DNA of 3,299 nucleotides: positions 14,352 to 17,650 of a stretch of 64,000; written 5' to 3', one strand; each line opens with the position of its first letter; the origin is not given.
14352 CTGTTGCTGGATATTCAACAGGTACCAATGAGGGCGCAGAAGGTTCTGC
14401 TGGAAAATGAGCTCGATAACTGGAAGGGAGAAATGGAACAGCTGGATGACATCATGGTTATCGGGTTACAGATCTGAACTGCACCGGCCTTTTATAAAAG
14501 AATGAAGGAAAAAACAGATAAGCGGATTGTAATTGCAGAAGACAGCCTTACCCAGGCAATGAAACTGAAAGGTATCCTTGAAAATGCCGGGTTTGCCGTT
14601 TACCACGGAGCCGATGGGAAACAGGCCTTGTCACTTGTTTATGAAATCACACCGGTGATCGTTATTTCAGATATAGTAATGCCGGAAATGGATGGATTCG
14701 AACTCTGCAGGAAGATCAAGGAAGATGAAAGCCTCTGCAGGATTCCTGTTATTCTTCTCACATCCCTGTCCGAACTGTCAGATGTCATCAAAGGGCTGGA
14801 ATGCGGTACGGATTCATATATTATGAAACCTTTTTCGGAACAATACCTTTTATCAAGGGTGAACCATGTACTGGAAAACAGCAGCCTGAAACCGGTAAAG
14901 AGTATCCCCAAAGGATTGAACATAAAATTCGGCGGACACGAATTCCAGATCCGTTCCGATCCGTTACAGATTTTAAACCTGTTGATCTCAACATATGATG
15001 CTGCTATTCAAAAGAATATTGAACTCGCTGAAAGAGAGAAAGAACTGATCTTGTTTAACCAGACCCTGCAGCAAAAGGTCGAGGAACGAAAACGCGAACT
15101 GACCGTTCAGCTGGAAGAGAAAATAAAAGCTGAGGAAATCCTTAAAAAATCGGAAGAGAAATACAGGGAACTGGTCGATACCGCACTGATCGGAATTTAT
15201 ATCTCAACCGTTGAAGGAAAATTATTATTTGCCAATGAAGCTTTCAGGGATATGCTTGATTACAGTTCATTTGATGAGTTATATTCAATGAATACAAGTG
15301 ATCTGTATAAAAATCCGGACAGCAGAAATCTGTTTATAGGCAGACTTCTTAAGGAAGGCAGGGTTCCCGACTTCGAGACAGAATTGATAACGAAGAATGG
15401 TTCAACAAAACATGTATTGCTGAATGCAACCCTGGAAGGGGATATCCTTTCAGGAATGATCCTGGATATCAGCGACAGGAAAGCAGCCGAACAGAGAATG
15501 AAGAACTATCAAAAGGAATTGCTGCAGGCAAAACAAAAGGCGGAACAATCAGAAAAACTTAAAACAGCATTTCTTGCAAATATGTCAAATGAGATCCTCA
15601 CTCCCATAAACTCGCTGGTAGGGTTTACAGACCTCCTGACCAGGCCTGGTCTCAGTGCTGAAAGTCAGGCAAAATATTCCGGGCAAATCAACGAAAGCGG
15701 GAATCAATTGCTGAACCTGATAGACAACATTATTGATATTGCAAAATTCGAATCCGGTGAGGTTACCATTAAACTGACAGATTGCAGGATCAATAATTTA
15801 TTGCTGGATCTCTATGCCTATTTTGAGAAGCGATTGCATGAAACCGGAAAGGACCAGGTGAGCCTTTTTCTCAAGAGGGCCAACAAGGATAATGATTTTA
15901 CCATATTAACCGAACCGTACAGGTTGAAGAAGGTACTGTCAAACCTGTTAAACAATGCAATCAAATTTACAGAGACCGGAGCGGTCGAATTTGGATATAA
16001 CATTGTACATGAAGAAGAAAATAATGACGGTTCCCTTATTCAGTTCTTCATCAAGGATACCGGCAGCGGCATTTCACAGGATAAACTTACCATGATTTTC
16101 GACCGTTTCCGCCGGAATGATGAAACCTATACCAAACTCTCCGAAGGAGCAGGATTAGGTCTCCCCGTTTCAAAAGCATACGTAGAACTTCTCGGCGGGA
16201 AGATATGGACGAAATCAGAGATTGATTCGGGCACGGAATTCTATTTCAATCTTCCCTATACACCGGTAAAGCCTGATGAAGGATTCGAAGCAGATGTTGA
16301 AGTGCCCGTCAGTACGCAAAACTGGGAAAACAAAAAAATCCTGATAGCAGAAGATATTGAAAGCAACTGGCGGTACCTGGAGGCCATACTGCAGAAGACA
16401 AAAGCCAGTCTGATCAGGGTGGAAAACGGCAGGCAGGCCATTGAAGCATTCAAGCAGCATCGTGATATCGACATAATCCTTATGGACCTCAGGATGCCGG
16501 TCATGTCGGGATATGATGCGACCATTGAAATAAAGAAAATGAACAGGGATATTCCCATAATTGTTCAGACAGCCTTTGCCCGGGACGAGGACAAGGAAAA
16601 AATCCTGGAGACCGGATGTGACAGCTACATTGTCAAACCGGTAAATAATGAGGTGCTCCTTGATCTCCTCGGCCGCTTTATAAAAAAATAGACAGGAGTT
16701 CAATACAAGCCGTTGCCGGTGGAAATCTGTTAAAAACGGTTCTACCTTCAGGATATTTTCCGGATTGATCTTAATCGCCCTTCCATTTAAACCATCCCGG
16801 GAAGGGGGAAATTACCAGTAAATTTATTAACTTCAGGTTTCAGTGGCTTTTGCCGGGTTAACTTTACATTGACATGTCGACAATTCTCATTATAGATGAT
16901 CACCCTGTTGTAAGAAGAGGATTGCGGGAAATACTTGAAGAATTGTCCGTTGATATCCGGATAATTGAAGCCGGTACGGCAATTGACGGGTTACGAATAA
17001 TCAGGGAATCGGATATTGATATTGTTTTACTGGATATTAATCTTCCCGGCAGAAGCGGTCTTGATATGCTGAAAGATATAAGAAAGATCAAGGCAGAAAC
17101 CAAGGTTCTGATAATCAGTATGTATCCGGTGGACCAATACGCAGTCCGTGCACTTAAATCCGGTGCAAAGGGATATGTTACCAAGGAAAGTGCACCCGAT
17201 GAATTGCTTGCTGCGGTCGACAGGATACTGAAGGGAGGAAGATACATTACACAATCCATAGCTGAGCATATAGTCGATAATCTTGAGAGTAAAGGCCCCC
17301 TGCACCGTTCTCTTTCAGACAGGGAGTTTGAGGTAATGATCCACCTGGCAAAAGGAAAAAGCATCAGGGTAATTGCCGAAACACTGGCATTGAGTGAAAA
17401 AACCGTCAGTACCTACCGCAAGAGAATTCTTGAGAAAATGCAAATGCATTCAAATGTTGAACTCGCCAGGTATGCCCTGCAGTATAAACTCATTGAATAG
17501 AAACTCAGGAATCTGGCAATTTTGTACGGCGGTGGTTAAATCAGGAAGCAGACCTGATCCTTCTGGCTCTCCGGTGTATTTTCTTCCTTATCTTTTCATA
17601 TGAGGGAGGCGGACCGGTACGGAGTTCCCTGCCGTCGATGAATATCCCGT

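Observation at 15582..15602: Third hybrid kinase has Asn instead of the phospho-accepting His (pseudo-kinase?)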

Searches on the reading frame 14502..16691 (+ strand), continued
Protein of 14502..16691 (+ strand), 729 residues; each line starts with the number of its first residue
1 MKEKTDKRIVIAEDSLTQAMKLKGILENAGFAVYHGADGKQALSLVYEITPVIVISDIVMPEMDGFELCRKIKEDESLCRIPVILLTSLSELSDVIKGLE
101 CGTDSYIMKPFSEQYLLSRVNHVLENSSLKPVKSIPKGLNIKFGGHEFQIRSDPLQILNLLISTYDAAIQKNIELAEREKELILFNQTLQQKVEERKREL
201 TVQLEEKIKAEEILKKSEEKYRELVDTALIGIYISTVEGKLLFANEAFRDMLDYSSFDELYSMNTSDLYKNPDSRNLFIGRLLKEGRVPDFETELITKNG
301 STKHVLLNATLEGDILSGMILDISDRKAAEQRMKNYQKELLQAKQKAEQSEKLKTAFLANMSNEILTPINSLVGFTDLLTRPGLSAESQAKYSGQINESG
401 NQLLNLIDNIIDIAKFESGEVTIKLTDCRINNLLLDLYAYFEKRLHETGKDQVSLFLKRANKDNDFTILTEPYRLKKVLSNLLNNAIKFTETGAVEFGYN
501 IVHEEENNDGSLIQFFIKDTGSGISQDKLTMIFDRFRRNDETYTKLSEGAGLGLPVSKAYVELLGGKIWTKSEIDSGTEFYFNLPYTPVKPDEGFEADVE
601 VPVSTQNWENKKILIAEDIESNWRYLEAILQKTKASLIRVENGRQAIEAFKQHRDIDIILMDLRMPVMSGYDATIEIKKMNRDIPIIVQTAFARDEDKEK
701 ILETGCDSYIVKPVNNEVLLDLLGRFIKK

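Call 56: search_protein_families(library=ncbifam, proteins=[window:14502-16691:+])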
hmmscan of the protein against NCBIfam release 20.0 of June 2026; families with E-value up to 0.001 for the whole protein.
window:14502-16691:+ (729 aa): 151 families (the best 25 are shown)
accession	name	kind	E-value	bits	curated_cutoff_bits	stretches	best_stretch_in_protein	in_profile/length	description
TIGR02956.1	TMAO_torS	equivalog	6.8e-81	272.7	676.5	2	330-727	440-820/967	TMAO reductase system sensor histidine kinase/response regulator TorS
NF041947.1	LuxQ_Vibrio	equivalog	1.4e-80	271.3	1200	2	339-726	457-838/843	quorum-sensing autoinducer 2 sensor kinase/phosphatase LuxQ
NF008318.0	PRK11107.1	equivalog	6.2e-79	266.1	890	3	338-585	277-517/920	two-component sensor histidine kinase BarA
NF038297.2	hybrid_HK_HrmK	equivalog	4.1e-78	263.5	725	2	332-725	213-606/607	hybrid histidine kinase/response regulator HrmK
NF045901.1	HisKinLetSLeg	equivalog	3.6e-66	223.8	1650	3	338-582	277-514/906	two-component system sensor histidine kinase LetS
NF008099.0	PRK10841.1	equivalog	1.3e-64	218.4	920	3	320-641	443-737/949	two-component system sensor histidine kinase RcsC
NF011874.0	PRK15347.1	equivalog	1.6e-64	218.4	852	3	329-603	373-631/921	two component system sensor kinase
NF008302.0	PRK11091.1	equivalog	7.5e-63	212.9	838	2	342-728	271-644/779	aerobic respiration two-component sensor histidine kinase ArcB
NF007420.1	PRK09959.1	equivalog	7.6e-62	209.2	1995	2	342-721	700-1068/1197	acid-sensing system histidine kinase EvgS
NF047874.1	MASE3_PAS_HK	subfamily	3.2e-59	201.3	560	1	186-593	232-632/655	MASE3 domain-containing sensor histidine kinase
NF041880.1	EPS_EpsF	equivalog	5.7e-52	176.8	900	3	196-579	125-484/492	response regulator EpsF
NF007135.0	PRK09581.1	equivalog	1.6e-47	162.3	474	2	8-123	4-119/457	PleD family two-component system response regulator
NF047465.1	hybrid_HK_LvrA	exception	1.6e-46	158.8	1200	2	334-720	182-577/819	hybrid histidine kinase/response regulator LvrA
NF041832.1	near_NosP_CTERM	subfamily_domain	1.6e-43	149.2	400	1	348-716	1-359/370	NahK/ErcS family hybrid sensor histidine kinase/response regulator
NF046044.1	PnpS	equivalog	1.8e-43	149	400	1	188-585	27-390/390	two-component system histidine kinase PnpS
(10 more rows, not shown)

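Call 58: predict_structure(alignment_id=A1)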
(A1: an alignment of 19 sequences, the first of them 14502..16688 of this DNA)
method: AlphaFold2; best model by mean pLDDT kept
length: 729 residues; sequences in the alignment: 19
mean_pLDDT: 79.0   pTM: 0.37
mean pLDDT of the five models: 79.0, 74.9, 71.9, 71.5, 69.5
residues with pLDDT >= 90: 165; 70-90: 403; 50-70: 122; < 50: 39
segments of 3 or more residues with pLDDT < 50: 1-4, 220-227, 506-508, 536-550, 592-600
pLDDT, mean of each block of 10 residues (from residue 1): 62 90 91 92 92 92 91 87 83 82 87 87 81 64 80 84 78 77 82 84 80 64 51 89 89 89 88 89 89 90 90 90 80 73 62 53 60 72 72 70 62 57 72 90 84 90 78 87 87 91 60 90 78 53 37 73 85 88 79 43 70 85 80 87 90 90 84 89 89 66 82 83 81
secondary structure, 60 per line:
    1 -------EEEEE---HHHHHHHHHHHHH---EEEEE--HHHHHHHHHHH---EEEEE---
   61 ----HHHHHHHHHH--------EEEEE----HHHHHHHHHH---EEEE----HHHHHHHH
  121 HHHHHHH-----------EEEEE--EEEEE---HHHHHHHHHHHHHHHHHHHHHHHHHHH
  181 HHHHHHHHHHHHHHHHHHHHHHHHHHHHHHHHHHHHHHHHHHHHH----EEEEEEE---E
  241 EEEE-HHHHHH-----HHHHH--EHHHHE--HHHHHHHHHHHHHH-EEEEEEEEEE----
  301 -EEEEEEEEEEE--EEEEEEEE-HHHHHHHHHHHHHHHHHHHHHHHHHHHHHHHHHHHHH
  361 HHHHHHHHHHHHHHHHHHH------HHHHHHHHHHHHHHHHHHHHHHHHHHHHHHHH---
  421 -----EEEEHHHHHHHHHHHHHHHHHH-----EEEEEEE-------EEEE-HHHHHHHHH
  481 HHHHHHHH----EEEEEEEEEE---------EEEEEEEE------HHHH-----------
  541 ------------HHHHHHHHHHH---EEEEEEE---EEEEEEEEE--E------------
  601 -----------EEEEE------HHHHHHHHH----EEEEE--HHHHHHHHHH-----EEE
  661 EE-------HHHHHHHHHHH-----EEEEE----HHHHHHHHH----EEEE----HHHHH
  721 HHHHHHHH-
elements in order (helices of 4 or more, strands of 3 or more residues): E8-12 H16-28 E32-36 H39-49 E53-57 H65-74 E83-87 H92-101 E105-108 H113-127 E139-143 E146-150 H154-225 E230-236 E240-244 H246-251 H257-261 H265-268 H272-285 E287-296 E302-312 E315-322 H324-379 H386-417 E426-429 H430-447 E453-459 E467-470 H472-488 E493-502 E512-519 H526-529 H553-563 E567-573 E577-585 E612-616 H623-631 E636-640 H643-652 E658-662 H670-680 E686-690 H695-703 E708-711 H716-728

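Call 68: search_protein_representatives(alignment_id=A1)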
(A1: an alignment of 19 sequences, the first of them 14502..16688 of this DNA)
Query: 19 sequences, 731 profile positions. Proteins with E-value up to 0.001 (for the whole library): 2474480; up to 1e-10: 1428393; up to 1e-30: 480606. The best 150 are listed.
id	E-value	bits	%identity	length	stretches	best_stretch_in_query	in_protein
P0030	0.0e+00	1088.8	-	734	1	1-729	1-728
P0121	1.5e-252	856.3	-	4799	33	208-610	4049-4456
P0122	1.8e-249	846.1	-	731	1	7-726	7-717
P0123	2.0e-243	826.1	-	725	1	4-729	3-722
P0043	2.2e-223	759.8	-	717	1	6-730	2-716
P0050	3.2e-221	752.7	-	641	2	139-729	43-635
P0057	1.8e-212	723.8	-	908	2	206-729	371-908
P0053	1.4e-207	707.6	-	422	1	308-729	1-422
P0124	2.5e-205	700.2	-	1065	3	205-729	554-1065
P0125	6.6e-200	682.3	-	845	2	207-729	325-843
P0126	1.9e-195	667.5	-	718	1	5-729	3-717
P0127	2.8e-192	657.0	-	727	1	8-729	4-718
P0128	3.7e-192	656.6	-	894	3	311-729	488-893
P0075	8.7e-192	655.4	-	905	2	207-729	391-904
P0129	8.8e-192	655.4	-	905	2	334-729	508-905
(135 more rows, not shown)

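Call 72: find_encoding_contigs(protein=P0122, flank=10000, max_places=2)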
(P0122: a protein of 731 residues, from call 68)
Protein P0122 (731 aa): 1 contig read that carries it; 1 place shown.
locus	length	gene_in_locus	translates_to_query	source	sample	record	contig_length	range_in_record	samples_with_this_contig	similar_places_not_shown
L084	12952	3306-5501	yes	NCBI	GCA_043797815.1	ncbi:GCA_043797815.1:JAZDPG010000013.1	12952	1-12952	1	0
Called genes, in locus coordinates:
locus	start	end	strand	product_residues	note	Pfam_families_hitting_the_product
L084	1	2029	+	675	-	PF00072:Response_reg, PF13426:PAS_9 (weak), PF00512:HisKA, PF02518:HATPase_c, PF00072:Response_reg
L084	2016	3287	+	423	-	PF07228:SpoIIE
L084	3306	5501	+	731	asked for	PF00072:Response_reg, PF00989:PAS (weak), PF13188:PAS_8 (weak), PF00512:HisKA, PF02518:HATPase_c, PF00072:Response_reg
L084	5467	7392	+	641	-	PF08448:PAS_4, PF00989:PAS, PF08448:PAS_4, PF13188:PAS_8, PF13426:PAS_9, PF00989:PAS, PF13426:PAS_9, PF00512:HisKA, +7 more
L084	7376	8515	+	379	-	PF00512:HisKA, PF02518:HATPase_c, PF00072:Response_reg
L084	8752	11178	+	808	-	PF07715:Plug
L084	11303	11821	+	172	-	PF13689:DUF4154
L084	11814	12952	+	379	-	PF17152:CHASE8, PF00672:HAMP (weak), PF08447:PAS_3, PF13426:PAS_9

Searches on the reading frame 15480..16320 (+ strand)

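Call 48: search_solved_structures(query=window:15480-16320:+, show_alignments=2)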
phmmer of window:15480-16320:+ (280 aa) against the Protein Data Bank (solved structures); distinct sequences matched with E-value up to 0.001: 55.
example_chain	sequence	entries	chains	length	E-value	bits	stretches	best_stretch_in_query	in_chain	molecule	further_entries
7z8n_A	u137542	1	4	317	3.3e-41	144.9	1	13-259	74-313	Histidine kinase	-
6qrj_A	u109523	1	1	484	6.8e-29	104.6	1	32-262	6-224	Hybrid kinase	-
4jas_A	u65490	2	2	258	4.2e-28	102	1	19-260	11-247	Histidine kinase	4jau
5c93_A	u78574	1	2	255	1e-27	100.7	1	27-272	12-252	Histidine kinase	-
4u7n_A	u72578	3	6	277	1.2e-27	100.5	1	27-272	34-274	Histidine protein kinase sensor protein | Histidine kinase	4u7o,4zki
2c2a_A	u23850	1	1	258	7.9e-27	97.8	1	19-260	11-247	SENSOR HISTIDINE KINASE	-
5uht_A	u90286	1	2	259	8.1e-27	97.8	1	19-260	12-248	Sensor histidine kinase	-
3dge_A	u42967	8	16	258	8.1e-27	97.8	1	19-260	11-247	Sensor protein | Histidine kinase | Sensor histidine kinase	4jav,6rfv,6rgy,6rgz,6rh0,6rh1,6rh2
6rh7_A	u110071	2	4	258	2.2e-26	96.4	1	19-260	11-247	Sensor histidine kinase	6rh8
6azr_A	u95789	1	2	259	3.9e-26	95.5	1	19-260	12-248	Sensor histidine kinase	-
7p8e_A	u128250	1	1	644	7.1e-26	94.7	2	13-170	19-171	Receiver domain of histidine kinase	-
6paj_A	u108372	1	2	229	6.3e-24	88.3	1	25-260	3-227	Sensor protein SrrB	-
6dk8_A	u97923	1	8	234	2.4e-23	86.4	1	30-263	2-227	RetS (Regulator of Exopolysaccharide and Type III Secretion)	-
4q20_A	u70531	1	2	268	3.2e-23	86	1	19-262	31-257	Sensor protein DivL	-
6dk7_A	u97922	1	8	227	4.8e-23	85.4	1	30-262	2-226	RetS (Regulator of Exopolysaccharide and Type III Secretion)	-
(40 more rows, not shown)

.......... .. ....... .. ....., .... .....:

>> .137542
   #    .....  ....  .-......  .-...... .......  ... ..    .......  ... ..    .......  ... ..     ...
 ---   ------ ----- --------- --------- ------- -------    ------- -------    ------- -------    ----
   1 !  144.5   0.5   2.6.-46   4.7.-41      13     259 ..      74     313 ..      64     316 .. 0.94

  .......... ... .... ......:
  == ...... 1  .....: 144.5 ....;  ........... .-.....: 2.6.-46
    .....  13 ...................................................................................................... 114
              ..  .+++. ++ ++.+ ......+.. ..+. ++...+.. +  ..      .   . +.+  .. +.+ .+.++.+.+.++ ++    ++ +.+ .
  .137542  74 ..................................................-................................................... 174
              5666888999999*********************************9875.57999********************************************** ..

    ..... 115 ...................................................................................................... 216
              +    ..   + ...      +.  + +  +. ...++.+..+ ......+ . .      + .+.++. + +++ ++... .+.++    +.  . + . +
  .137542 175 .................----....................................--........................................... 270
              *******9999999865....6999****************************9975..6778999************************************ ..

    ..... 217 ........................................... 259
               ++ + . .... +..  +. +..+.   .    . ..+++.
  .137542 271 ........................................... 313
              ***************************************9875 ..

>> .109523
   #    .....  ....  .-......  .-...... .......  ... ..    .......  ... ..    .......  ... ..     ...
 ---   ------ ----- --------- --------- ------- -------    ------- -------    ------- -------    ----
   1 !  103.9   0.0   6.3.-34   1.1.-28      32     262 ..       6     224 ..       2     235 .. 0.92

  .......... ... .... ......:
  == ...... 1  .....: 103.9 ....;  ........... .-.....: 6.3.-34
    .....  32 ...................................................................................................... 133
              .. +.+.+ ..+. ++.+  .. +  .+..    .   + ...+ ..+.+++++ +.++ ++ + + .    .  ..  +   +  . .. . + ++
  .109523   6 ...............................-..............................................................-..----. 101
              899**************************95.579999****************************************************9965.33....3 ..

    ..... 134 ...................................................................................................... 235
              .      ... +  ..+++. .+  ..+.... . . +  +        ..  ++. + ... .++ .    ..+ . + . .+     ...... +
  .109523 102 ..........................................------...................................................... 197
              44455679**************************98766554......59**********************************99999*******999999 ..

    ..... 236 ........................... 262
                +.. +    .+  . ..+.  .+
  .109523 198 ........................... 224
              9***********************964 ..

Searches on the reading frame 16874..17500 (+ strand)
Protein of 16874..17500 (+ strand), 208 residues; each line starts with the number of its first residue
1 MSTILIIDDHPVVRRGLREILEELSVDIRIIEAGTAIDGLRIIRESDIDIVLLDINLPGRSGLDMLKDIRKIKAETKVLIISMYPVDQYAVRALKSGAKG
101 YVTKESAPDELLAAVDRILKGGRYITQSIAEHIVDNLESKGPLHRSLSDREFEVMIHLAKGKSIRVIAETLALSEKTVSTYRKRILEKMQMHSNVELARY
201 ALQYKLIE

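Call 7: search_protein_families(library=pfam, proteins=[window:16874-17500:+])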
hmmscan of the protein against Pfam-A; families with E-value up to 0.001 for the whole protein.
window:16874-17500:+ (208 aa): 4 families
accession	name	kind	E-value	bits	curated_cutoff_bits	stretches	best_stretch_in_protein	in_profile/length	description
PF00072.30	Response_reg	-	1.1e-28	100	30.2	1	4-115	1-110/111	Response regulator receiver domain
PF00196.25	GerE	-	2.9e-18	65.7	23.5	1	146-201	2-57/57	Bacterial regulatory proteins, luxR family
PF08281.18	Sigma70_r4_2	-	0.00014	21.9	25.7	1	144-189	8-54/54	Sigma-70, region 4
PF13551.12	HTH_29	-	0.00023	21.6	28.1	1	154-185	4-36/64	Winged helix-turn helix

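Call 56: search_protein_families(library=ncbifam, proteins=[window:16874-17500:+])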
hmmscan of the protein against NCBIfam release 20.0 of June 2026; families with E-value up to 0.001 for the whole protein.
window:16874-17500:+ (208 aa): 108 families (the best 25 are shown)
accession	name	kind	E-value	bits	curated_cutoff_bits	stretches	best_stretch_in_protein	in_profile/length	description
NF007018.1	PRK09483.1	equivalog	7e-47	159.9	280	1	1-207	1-209/217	UvrY/SirA/GacA family response regulator transcription factor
NF052445.1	RespRegMctR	equivalog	1.1e-45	155.6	300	1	3-206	3-204/205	two-component system response regulator MctR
NF007935.0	PRK10651.1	equivalog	1.3e-39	135.6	250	1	2-205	7-214/216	two-component system response regulator NarL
NF007403.0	PRK09935.1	equivalog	2.9e-38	131.6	271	1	3-207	5-210/210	fimbria biosynthesis transcriptional regulator FimZ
NF011896.0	PRK15369.1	equivalog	1.4e-36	126.1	242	1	3-207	5-210/211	two component system response regulator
NF007419.0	PRK09958.1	equivalog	4.1e-33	114.7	251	1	4-206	3-203/204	acid-sensing system DNA-binding response regulator EvgA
NF007685.0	PRK10360.1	equivalog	8.7e-33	113.8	258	1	1-201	1-192/196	response regulator transcription factor UhpA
NF007708.0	PRK10403.1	equivalog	1e-32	113.4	343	1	4-198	9-205/215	nitrate/nitrite response regulator protein NarP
NF047785.1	respo_reg_MadR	equivalog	1e-32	113.2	300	1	4-199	3-201/209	MadR family response regulator transcription factor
NF006900.1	PRK09390.1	equivalog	7.6e-25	87.6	255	1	3-203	6-199/203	response regulator FixJ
NF041830.1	RR_TF_ErdR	exception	5.6e-20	72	390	1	3-197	3-201/213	response regulator transcription factor ErdR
NF008098.0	PRK10840.1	equivalog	2.1e-18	66.6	235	1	4-200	6-204/216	response regulator transcription factor RcsB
NF045991.1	RespRegCtrARhodob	equivalog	6.8e-17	62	350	1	4-140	3-139/224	response regulator transcription factor CtrA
NF045505.1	RR_RssB_Pseudo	equivalog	2.1e-16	60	700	1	2-106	6-108/394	two-component system response regulator RssB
NF008677.0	PRK11697.1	equivalog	4.6e-16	58.9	246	1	1-121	1-118/238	two-component system response regulator BtsR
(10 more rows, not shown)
